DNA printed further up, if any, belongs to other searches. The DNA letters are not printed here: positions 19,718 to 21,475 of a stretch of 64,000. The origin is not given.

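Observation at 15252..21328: Operon coupling a triple-SPOR peptidoglycan-binding protein to two atypical FloA/flotillin-like membrane scaffolds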

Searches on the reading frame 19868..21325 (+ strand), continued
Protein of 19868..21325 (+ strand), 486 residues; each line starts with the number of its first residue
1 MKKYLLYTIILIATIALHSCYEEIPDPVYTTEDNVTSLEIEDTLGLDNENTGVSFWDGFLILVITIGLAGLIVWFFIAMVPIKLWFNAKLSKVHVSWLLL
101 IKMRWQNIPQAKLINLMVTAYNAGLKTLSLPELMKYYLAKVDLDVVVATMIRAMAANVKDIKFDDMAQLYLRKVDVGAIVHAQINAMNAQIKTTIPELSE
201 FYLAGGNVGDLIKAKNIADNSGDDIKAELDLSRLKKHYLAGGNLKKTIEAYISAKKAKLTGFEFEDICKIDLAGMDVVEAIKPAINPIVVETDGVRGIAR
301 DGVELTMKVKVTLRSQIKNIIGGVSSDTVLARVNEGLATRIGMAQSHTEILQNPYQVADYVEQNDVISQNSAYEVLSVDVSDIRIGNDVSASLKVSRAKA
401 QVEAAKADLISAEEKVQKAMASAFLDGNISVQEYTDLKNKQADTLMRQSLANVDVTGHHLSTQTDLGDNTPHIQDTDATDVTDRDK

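Call 32: search_protein_families(library=pfam, proteins=[L040:2961-5411:+, L040:5962-6426:+, L040:6436-7422:+, L040:7452-9833:+, L040:9992-11389:+, L045:7771-9936:+, L045:9992-11440:+, L072:8513-9898:+, L072:9965-10969:+], max_evalue=0.01)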
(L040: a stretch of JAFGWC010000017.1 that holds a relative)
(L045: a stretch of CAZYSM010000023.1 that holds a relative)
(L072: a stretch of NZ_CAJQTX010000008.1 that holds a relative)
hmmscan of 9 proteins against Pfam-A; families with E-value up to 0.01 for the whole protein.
L040:2961-5411:+ (817 aa): 1 family
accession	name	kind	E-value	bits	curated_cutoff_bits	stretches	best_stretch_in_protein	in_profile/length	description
PF05036.18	SPOR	-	4.6e-10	40.1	21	1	728-795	3-73/76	SPOR domain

L040:5962-6426:+ (155 aa): 2 families
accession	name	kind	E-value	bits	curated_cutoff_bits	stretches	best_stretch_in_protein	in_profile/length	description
PF01957.25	NfeD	-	3.7e-09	37.1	29.1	1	101-152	5-56/57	NfeD-like C-terminal, partner-binding domain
PF24961.1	NfeD_membrane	-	1.3e-07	32.2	26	1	7-72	52-117/119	NfeD integral membrane domain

L040:6436-7422:+ (329 aa): 1 family
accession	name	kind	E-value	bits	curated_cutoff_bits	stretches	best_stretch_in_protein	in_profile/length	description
PF12127.13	FloA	-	9.7e-156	518.1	34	1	8-319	2-313/314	Flotillin-like protein FloA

L040:7452-9833:+ (794 aa): 1 family
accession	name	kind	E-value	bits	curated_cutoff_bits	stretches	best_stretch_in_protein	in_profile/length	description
PF12127.13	FloA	-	3.7e-63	213.9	34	6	520-662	58-200/314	Flotillin-like protein FloA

L040:9992-11389:+ (466 aa): 1 family
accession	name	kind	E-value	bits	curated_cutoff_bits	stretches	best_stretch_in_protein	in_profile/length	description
PF12127.13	FloA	-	3.7e-104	348.6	34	4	191-401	34-242/314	Flotillin-like protein FloA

L045:7771-9936:+ (722 aa): 1 family
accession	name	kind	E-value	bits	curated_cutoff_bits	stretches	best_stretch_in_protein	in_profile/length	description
PF05036.18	SPOR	-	2.4e-10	41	21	1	638-707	5-75/76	SPOR domain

L045:9992-11440:+ (483 aa): 2 families
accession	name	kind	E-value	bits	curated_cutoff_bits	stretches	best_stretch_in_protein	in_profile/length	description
PF12127.13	FloA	-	7.6e-88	295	34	4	224-415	52-242/314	Flotillin-like protein FloA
PF09716.15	ETRAMP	-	0.00069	20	29.1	1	1-91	1-80/81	Malarial early transcribed membrane protein (ETRAMP)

L072:8513-9898:+ (462 aa): 0 families

L072:9965-10969:+ (335 aa): 1 family
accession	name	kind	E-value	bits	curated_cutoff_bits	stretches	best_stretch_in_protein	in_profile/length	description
PF12127.13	FloA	-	9.5e-149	495.1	34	1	14-316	4-313/314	Flotillin-like protein FloA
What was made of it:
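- On FloA (Pfam PF12127 / SPFH5): The canonical FloA of L040 scores 518 bits on Pfam over the full profile (call 32).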

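Call 50: search_protein_families(library=padloc, proteins=[window:19868-21325:+], max_evalue=0.01)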
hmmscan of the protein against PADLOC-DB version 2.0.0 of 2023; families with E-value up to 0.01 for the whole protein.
window:19868-21325:+ (486 aa): 0 families

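Call 57: find_related_loci(query=A6, collection=metagenome_contigs, flank=8000)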
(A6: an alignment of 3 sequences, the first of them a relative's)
Query A6 (400 aa) in metagenome_contigs; peptide patterns used: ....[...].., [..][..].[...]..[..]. (x = any residue, [..] = any of these).
600 stretches matched a pattern (row limit reached: there are more); 1 encode a relative of the query (tblastn E <= 1e-3); 1 distinct loci.
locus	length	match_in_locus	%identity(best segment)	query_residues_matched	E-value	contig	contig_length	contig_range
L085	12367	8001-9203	54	2-400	2e-125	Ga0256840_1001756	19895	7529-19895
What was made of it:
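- Tried and rejected: A three-sequence version then returned only one locus, because the search patterns were low-complexity (call 57).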

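Call 80: search_protein_families(library=pfam, proteins=[L040:5500-5772:+, L047:5054-5317:+, L058:9056-9322:+, L062:5943-6170:+, L047:6504-7496:+, L050:6444-7643:+, L058:9350-10810:+], max_evalue=0.01)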
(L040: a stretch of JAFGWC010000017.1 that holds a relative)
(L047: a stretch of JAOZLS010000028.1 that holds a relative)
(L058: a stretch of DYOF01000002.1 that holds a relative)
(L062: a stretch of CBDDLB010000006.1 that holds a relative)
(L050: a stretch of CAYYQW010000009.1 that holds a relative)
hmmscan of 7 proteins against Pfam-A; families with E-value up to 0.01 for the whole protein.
L040:5500-5772:+ (91 aa): 1 family
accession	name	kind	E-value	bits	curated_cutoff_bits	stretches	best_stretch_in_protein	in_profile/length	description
PF02617.22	ClpS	-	2.4e-17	62.9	23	1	23-83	8-68/80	ATP-dependent Clp protease adaptor protein ClpS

L047:5054-5317:+ (88 aa): 1 family
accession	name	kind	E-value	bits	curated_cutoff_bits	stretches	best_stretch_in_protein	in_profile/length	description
PF02617.22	ClpS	-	2.8e-16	59.5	23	1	20-85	8-79/80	ATP-dependent Clp protease adaptor protein ClpS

L058:9056-9322:+ (89 aa): 1 family
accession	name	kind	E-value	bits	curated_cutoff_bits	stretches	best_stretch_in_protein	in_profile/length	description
PF02617.22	ClpS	-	4.8e-17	62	23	1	21-82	8-75/80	ATP-dependent Clp protease adaptor protein ClpS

L062:5943-6170:+ (76 aa): 1 family
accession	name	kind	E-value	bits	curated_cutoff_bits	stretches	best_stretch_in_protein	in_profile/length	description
PF02617.22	ClpS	-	1.2e-16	60.6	23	1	6-66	6-66/80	ATP-dependent Clp protease adaptor protein ClpS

L047:6504-7496:+ (331 aa): 1 family
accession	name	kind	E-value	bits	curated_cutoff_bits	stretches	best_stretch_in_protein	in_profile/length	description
PF12127.13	FloA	-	7.8e-10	38.8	34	1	159-331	28-200/314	Flotillin-like protein FloA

L050:6444-7643:+ (400 aa): 2 families
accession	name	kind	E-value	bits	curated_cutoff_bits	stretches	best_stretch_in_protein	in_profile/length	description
PF12127.13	FloA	-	2.6e-07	30.5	34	1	208-376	77-242/314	Flotillin-like protein FloA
PF25297.1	DUF7878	-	0.0071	16.7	25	0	99-129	29-59/128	Domain of unknown function (DUF7878)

L058:9350-10810:+ (487 aa): 1 family
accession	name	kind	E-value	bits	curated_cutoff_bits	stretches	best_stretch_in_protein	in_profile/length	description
PF12127.13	FloA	-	7.9e-16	58.5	34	1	216-430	24-230/314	Flotillin-like protein FloA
